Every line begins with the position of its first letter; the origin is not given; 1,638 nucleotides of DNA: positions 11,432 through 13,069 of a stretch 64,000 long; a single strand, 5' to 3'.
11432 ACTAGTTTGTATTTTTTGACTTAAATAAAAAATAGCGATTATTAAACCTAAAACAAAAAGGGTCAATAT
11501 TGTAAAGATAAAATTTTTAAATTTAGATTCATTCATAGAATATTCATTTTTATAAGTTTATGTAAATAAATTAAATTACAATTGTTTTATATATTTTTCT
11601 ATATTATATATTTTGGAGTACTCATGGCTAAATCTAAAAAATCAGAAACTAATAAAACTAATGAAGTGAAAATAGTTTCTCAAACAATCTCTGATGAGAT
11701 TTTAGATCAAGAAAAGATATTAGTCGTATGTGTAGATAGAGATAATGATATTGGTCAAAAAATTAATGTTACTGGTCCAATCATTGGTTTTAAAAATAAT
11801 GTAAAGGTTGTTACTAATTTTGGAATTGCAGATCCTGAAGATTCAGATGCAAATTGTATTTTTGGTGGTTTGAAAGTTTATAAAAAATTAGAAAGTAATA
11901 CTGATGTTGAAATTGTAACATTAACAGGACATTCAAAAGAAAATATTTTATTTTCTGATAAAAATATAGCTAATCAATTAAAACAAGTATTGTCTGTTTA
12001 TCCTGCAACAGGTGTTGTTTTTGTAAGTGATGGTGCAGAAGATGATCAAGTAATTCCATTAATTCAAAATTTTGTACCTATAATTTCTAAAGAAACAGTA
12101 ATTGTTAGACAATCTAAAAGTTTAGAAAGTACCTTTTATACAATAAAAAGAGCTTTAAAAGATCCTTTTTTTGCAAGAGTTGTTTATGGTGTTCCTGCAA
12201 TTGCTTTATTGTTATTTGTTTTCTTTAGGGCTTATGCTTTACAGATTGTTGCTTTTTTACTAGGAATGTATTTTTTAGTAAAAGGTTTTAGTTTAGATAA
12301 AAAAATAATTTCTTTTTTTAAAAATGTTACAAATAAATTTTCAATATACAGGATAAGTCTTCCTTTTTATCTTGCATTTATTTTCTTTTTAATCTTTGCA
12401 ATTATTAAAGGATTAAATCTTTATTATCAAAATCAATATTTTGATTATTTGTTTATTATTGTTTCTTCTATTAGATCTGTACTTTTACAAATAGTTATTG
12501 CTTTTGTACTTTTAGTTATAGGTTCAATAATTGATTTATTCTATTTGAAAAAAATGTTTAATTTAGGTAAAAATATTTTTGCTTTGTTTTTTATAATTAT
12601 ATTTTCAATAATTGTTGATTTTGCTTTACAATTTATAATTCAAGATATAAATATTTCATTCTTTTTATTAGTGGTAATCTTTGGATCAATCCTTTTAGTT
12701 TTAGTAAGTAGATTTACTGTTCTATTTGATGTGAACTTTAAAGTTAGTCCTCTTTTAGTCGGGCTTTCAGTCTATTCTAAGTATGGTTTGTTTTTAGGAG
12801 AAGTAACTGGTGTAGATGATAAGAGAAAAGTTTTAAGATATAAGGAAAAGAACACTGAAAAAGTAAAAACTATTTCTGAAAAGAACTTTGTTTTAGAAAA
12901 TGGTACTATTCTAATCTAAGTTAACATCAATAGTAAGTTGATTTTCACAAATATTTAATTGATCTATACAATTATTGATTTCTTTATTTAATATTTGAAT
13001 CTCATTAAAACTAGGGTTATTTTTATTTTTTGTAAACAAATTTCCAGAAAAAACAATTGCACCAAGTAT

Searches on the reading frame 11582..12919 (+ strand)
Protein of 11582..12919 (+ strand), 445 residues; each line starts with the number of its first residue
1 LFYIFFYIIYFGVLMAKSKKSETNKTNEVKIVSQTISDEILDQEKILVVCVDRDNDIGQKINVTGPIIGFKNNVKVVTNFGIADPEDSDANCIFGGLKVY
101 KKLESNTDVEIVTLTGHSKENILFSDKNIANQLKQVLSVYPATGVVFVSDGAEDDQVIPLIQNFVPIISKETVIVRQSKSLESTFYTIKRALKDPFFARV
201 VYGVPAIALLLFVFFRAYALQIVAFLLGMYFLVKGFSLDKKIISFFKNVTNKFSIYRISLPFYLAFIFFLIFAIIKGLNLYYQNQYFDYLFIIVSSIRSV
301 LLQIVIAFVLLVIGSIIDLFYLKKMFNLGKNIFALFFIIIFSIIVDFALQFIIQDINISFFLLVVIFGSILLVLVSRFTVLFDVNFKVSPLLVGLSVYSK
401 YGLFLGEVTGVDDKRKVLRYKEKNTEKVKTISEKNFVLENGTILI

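Call 33: search_protein_families(library=pfam, proteins=[window:11582-12919:+], max_evalue=0.01)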
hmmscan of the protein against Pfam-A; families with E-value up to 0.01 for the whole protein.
window:11582-12919:+ (445 aa): 1 family
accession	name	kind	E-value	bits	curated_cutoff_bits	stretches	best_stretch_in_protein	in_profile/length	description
PF04123.18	DUF373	-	2.1e-84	284.3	28.3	1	45-366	1-327/335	Domain of unknown function (DUF373)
